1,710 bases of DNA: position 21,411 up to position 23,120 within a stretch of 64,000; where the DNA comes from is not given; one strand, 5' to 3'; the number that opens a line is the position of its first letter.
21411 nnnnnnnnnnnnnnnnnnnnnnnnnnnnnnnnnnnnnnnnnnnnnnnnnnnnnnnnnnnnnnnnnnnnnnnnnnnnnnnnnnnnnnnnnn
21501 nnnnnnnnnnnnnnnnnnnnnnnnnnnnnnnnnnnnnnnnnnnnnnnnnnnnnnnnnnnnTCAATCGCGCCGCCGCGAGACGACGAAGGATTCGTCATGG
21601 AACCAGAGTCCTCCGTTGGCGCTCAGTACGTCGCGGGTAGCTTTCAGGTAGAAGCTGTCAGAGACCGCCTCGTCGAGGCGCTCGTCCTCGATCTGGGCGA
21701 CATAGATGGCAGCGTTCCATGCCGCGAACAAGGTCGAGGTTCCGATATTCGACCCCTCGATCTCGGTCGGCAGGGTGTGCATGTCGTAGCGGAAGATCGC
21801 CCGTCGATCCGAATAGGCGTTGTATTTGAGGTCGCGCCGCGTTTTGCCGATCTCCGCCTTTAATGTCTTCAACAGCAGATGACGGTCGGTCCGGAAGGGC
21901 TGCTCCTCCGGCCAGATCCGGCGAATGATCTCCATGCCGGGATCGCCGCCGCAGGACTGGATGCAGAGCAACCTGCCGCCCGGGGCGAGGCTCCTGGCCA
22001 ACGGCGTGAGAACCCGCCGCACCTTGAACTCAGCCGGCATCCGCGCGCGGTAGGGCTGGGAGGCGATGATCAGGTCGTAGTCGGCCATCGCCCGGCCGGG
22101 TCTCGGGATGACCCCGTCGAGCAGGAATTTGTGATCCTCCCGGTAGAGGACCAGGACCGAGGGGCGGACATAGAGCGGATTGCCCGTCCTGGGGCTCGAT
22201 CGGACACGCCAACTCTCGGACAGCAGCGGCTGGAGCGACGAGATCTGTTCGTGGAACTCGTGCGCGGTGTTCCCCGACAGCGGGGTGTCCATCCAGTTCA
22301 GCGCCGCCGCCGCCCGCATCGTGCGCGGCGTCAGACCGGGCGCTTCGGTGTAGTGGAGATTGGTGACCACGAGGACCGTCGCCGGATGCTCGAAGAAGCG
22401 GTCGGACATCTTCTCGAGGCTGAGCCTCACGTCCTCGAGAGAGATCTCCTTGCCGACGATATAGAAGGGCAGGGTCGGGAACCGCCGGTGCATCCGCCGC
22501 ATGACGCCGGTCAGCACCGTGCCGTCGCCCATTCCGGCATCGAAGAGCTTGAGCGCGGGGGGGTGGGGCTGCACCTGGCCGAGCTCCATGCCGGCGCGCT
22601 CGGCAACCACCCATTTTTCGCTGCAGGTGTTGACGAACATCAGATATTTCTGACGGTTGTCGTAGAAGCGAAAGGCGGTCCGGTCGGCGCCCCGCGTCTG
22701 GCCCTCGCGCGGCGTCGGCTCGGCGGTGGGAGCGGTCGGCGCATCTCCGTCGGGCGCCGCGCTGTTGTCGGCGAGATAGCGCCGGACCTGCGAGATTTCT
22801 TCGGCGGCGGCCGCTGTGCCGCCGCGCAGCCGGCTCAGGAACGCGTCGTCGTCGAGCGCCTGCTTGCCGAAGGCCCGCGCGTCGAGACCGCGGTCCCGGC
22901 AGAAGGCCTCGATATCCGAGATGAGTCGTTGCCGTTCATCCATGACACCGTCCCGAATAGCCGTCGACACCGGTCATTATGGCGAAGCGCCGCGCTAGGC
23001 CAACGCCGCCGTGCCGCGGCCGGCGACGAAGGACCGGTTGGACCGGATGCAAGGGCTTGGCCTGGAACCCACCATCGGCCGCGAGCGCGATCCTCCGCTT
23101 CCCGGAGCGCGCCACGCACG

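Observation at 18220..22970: Uncharacterised minus-strand cluster: methyltransferase-like protein, MetF-like MTHFR, ACMSD-family amidohydrolase, DadA-like FAD oxidase (plus convergent SDR)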

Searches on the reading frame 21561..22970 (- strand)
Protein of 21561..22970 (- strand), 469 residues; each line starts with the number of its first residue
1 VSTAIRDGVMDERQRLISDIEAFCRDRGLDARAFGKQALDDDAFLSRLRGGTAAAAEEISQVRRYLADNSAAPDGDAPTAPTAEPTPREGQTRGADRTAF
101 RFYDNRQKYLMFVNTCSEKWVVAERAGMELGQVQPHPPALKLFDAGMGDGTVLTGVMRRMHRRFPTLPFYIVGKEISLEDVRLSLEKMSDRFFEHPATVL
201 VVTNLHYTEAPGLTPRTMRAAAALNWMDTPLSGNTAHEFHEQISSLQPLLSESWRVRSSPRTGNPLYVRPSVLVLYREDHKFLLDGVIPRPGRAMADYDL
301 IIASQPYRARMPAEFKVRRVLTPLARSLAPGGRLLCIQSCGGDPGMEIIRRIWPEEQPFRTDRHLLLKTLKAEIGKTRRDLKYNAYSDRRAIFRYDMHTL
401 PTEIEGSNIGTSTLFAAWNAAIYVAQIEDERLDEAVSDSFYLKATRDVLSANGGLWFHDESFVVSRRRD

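Call 3: search_protein_families(library=pfam, proteins=[window:21561-22970:-], max_evalue=0.01)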
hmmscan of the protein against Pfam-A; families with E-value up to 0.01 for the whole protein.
window:21561-22970:- (469 aa): 0 families

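Call 6: search_protein_families(library=ncbifam, proteins=[window:21561-22970:-], max_evalue=0.01)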
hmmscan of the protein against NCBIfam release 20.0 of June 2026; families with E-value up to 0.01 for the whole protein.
window:21561-22970:- (469 aa): 0 families

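Call 7: find_homologous_proteins(query=window:21561-22970:-)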
Query window:21561-22970:- (469 aa): 8000 proteins with E <= 0.001 among 8000 candidates; the best 120 are listed.
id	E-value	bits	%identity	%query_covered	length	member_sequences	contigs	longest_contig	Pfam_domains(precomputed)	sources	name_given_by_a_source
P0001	0.0e+0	1051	100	98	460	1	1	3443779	-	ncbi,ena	-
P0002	9.7e-231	784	75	98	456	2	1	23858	-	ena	-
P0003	1.1e-230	784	74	98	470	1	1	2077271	-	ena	-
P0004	2.5e-230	783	74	98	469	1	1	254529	-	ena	-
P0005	6.1e-230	782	75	98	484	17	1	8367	-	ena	-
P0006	1.9e-229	780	73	98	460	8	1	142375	-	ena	-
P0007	8.6e-229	778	75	97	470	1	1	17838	-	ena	-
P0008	1.6e-228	777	74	98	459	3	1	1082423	-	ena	-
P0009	9.3e-228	775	73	98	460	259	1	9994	-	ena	-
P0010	1.5e-227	774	73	98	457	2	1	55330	-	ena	-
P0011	3.1e-227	773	74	98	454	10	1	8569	-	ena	-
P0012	4.5e-227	772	73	98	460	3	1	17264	-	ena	-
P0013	9.5e-227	771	73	98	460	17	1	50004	-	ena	-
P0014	9.8e-227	771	73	98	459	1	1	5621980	-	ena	-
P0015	1.9e-226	770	73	98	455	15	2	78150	-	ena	-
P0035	3.7e-212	723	68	98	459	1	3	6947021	-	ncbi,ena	-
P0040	6.3e-212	722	68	98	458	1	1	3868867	-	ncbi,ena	-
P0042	7.1e-212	722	67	98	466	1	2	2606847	-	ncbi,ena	-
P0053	4.4e-211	720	67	98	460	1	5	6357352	-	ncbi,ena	-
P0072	2.8e-209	714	68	98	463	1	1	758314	-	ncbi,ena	-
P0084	8.1e-208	709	66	98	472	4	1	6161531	-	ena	-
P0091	8.7e-207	705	67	98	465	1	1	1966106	-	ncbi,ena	-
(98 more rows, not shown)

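Call 11: find_encoding_contigs(protein=P0035, flank=8000, max_places=2)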
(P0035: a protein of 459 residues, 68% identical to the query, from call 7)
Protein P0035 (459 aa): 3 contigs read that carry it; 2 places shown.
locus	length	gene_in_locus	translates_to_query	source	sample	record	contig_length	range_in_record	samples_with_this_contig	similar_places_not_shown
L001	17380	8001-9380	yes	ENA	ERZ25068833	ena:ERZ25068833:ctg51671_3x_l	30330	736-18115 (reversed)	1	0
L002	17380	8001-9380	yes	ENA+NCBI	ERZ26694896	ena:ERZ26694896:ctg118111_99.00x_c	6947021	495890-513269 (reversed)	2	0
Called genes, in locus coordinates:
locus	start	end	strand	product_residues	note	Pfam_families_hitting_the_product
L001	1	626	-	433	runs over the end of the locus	PF06808:DctM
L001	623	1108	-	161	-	PF04290:DctQ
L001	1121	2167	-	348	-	PF03480:DctP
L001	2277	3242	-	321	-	PF04909:Amidohydro_2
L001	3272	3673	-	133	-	PF12973:Cupin_7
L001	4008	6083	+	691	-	PF05378:Hydant_A_N, PF01968:Hydantoinase_A, PF19278:Hydant_A_C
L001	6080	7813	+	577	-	PF02538:Hydantoinase_B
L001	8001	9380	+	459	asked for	-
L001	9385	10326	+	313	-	PF02219:MTHFR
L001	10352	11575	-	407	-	PF02515:CoA_transf_3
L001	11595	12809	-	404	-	PF02771:Acyl-CoA_dh_N, PF02770:Acyl-CoA_dh_M, PF00441:Acyl-CoA_dh_1, PF08028:Acyl-CoA_dh_2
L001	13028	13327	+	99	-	PF14076:DUF4258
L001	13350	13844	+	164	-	-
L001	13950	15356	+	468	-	PF01977:UbiD, PF20696:UbiD_C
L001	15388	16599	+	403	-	PF07690:MFS_1, PF12832:MFS_1_like, PF07690:MFS_1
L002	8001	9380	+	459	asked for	-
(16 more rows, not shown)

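Call 12: find_encoding_contigs(protein=P0084, flank=8000, max_places=2)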
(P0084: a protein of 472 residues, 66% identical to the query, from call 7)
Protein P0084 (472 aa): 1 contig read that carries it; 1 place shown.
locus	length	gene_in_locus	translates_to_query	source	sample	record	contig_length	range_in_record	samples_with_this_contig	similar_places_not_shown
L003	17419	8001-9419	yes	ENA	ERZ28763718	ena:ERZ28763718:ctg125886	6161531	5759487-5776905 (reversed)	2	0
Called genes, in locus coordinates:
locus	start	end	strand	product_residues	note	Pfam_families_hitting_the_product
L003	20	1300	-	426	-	-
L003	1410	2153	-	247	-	PF01738:DLH, PF08840:BAAT_C (faint)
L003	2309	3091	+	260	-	PF00596:Aldolase_II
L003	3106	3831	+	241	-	PF19583:ODP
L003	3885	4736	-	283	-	PF00892:EamA, PF06027:SLC35F, PF03151:TPT (faint), PF00892:EamA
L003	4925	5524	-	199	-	-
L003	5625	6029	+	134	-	PF01042:Ribonuc_L-PSP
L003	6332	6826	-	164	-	PF22381:Staph_reg_Sar_Rot (weak), PF01047:MarR, PF12802:MarR_2, PF13463:HTH_27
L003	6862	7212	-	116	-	PF01042:Ribonuc_L-PSP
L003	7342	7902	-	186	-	-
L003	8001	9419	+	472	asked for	-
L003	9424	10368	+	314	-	PF02219:MTHFR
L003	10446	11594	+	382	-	PF01717:Meth_synt_2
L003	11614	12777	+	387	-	PF01717:Meth_synt_2 (faint)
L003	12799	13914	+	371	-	PF01717:Meth_synt_2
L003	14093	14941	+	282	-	-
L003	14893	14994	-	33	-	-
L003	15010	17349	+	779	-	PF01315:Ald_Xan_dh_C, PF02738:MoCoBD_1, PF20256:MoCoBD_2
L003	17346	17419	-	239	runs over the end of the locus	PF03737:RraA-like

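Call 13: find_related_loci(query=A1, collection=genome_contigs, flank=8000)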
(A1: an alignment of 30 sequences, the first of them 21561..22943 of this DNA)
Query A1 (460 aa) in genome_contigs; peptide patterns used: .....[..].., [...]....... (x = any residue, [..] = any of these).
600 stretches matched a pattern (row limit reached: there are more); 570 encode a relative of the query (tblastn E <= 1e-3); the best 80 are kept; 80 distinct loci.
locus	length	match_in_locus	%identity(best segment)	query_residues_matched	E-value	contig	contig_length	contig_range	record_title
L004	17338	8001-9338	75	1-455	0e+0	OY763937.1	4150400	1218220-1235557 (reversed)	MAG: Alphaproteobacteria bacterium isolate 94459814-87f5-4eb9-ae2d-17e88b2d30f0 genome assembly, chromosome: 1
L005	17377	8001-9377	72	1-460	0e+0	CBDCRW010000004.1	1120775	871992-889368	MAG: Alphaproteobacteria bacterium isolate 17552401-cd1b-4c46-aa27-bcf66b51cbf9 genome assembly, contig: contig_4, whole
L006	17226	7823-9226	68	1-459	0e+0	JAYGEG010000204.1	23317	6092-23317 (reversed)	MAG: Rhodospirillales bacterium isolate OC3_3000m_MAG_266 OC3_3000m_contig_968718, whole genome shotgun sequence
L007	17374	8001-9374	68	1-459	0e+0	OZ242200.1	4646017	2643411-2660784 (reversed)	MAG: Alphaproteobacteria bacterium isolate c7213ef7-7b21-4b7f-b524-caa2f272e1da genome assembly, chromosome: 1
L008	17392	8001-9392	67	1-459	0e+0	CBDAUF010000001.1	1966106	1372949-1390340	MAG: Alphaproteobacteria bacterium isolate da7f95fe-6377-4274-8bb6-9737539f4857 genome assembly, contig: contig_1, whole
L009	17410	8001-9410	63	1-460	0e+0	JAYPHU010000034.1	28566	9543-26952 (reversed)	MAG: Rhodospirillaceae bacterium isolate 139577_S178_metabat_bins_sens.tsv.044 NODE_1471_length_28566_cov_16.023465, who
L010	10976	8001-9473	61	1-460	0e+0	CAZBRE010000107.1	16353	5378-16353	MAG TPA_asm: uncultured Alphaproteobacteria bacterium isolate binchicken_co262_60 genome assembly, contig: NODE_3837_len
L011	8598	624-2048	60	1-459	0e+0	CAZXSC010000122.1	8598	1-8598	MAG TPA_asm: uncultured Rhodospirillaceae bacterium isolate SRP077602_co4_671 genome assembly, contig: NODE_15702_length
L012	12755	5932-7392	60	1-459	0e+0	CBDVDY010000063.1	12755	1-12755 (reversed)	MAG TPA_asm: uncultured Alphaproteobacteria bacterium isolate SRR22302348_concoct_13 genome assembly, contig: ERZ2507359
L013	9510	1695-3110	62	1-459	0e+0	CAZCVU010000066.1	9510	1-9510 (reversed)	MAG TPA_asm: uncultured Flavobacteriales bacterium isolate SRP260945_co1_144 genome assembly, contig: NODE_12875_length_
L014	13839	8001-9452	60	1-459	0e+0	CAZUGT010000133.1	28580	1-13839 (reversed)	MAG TPA_asm: uncultured Rhodospirillaceae bacterium isolate SRP338948_co1_27 genome assembly, contig: k141_169342, whole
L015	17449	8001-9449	60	1-460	0e+0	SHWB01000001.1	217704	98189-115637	MAG: Alphaproteobacteria bacterium isolate Baikal-deep-G54 BACOMB-C61, whole genome shotgun sequence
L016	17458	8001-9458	57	1-459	0e+0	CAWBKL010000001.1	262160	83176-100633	MAG: uncultured Alphaproteobacteria bacterium isolate MFD02416.bin.2.110 genome assembly, contig: contig_107688, whole g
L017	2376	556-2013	58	1-460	0e+0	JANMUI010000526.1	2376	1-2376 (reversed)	MAG: Betaproteobacteria bacterium isolate SOY_29_concoct_125_sub SOY_29_k141_4278416, whole genome shotgun sequence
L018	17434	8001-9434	59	1-455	0e+0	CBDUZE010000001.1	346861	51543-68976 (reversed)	MAG TPA_asm: uncultured Alphaproteobacteria bacterium isolate SRR22302348_concoct_16 genome assembly, contig: ERZ2507359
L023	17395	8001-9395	60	1-459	0e+0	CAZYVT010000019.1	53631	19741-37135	MAG TPA_asm: uncultured Enterobacteriaceae bacterium isolate SRP119689_co1_1 genome assembly, contig: NODE_672_length_53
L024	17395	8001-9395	58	5-460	0e+0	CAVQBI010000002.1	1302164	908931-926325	MAG: uncultured proteobacterium isolate MFD03726.bin.1.31 genome assembly, contig: contig_40526, whole genome shotgun se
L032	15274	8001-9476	56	5-460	0e+0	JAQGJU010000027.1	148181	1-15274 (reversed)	MAG: Xanthobacteraceae bacterium isolate RYN_493 scaffold_2112181, whole genome shotgun sequence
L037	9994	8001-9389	59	7-459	0e+0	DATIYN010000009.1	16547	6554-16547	MAG TPA_asm: Burkholderiales bacterium isolate SMAG_U15276 k141_4969177, whole genome shotgun sequence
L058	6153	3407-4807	56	5-460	0e+0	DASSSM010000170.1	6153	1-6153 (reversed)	MAG TPA_asm: Pseudolabrys sp. isolate SMAG_U515 k141_373603, whole genome shotgun sequence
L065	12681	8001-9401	56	5-460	0e+0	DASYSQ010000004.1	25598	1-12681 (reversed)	MAG TPA_asm: Pseudolabrys sp. isolate SMAG_U4542 k141_513531, whole genome shotgun sequence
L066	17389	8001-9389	57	2-454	0e+0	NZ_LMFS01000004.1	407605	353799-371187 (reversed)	Pseudolabrys sp. Root1462 contig_4, whole genome shotgun sequence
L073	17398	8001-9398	57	6-460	0e+0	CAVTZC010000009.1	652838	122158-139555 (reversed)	MAG: uncultured Alphaproteobacteria bacterium isolate MFD05377.bin.2.34 genome assembly, contig: contig_57432, whole gen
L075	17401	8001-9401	58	3-460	0e+0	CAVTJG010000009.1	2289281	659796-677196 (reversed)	MAG: uncultured beta proteobacterium isolate MFD05684.bin.1.75 genome assembly, contig: contig_21198, whole genome shotg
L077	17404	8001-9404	56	5-460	0e+0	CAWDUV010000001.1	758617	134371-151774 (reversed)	MAG: uncultured proteobacterium isolate MFD05442.bin.1.94 genome assembly, contig: contig_10561, whole genome shotgun se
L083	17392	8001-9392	57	7-460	0e+0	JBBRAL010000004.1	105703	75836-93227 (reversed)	MAG: Hyphomicrobiales bacterium isolate Co_metawrap_2293 Cmw_2293_k141_22176965_length_105703_cov_10.9996, whole genome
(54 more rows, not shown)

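Call 15: predict_structure(alignment_id=A1)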
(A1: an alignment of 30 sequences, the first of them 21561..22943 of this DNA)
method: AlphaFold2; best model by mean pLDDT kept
length: 460 residues; sequences in the alignment: 30
mean_pLDDT: 54.8   pTM: 0.38
mean pLDDT of the five models: 54.8, 50.9, 49.8, 49.6, 48.5
residues with pLDDT >= 90: 19; 70-90: 100; 50-70: 141; < 50: 200
segments of 3 or more residues with pLDDT < 50: 63-145, 156-190, 197-213, 272-298, 370-373, 375-398, 454-460
pLDDT, mean of each block of 10 residues (from residue 1): 82 89 88 88 84 90 39 31 27 21 24 29 27 27 48 47 33 38 40 51 40 57 63 69 65 61 61 36 35 43 71 61 55 72 79 73 68 42 33 42 62 66 72 84 64 45
secondary structure, 60 per line:
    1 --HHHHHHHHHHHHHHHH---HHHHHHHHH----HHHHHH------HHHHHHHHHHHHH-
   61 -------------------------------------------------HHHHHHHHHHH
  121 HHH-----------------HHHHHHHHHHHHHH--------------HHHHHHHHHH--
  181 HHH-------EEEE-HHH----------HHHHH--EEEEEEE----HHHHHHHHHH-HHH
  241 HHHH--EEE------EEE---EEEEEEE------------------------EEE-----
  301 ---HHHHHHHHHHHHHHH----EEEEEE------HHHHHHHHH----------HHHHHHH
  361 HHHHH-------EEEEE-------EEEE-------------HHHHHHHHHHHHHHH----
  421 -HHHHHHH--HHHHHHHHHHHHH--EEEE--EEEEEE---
elements in order: H3-18 H22-30 H35-40 H47-59 H110-123 H141-154 H169-178 E191-194 H209-213 E216-222 H227-236 H238-244 E247-249 E256-258 E262-268 E293-295 H304-318 E323-328 H335-343 H354-365 E373-377 E385-388 H402-416 H422-428 H431-443 E446-449 E452-457

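Call 16: search_protein_representatives(protein=window:21561-22943:-)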
Query: 460 residues. Proteins with E-value up to 0.001 (for the whole library): 1268; up to 1e-10: 799; up to 1e-30: 270. The best 150 are listed.
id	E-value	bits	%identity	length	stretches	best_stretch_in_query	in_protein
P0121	1.7e-181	620.3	61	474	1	5-459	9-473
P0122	2.4e-153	527.5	61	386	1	78-459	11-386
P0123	3.8e-152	523.6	68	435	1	1-352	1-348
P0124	1.5e-136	472.2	57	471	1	88-459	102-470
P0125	1.2e-125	436.3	80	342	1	102-343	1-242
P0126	5.2e-125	434.1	65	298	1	162-459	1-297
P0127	7.6e-125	433.6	55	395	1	87-457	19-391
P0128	7.0e-121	420.5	63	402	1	113-393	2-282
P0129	1.1e-118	413.3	56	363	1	6-347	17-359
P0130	3.2e-115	401.8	51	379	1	90-457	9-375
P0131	2.7e-109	382.3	61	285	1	172-458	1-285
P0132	1.8e-106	373.0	61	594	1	87-352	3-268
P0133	9.5e-106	370.6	50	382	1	89-457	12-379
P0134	1.6e-104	366.6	47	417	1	73-458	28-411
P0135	3.4e-104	365.5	40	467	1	4-457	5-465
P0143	1.3e-92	327.3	38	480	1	6-458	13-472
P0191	1.7e-60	221.4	37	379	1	92-453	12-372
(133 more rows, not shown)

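Call 18: search_solved_structures(query=A1, max_evalue=10, show_alignments=2)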
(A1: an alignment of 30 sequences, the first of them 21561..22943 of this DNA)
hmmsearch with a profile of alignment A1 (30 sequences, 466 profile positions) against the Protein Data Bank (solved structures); distinct sequences matched with E-value up to 10: 1.
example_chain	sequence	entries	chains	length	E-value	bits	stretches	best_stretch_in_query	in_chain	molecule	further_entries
3npi_A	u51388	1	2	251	1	11.3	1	169-241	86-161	TetR family regulatory protein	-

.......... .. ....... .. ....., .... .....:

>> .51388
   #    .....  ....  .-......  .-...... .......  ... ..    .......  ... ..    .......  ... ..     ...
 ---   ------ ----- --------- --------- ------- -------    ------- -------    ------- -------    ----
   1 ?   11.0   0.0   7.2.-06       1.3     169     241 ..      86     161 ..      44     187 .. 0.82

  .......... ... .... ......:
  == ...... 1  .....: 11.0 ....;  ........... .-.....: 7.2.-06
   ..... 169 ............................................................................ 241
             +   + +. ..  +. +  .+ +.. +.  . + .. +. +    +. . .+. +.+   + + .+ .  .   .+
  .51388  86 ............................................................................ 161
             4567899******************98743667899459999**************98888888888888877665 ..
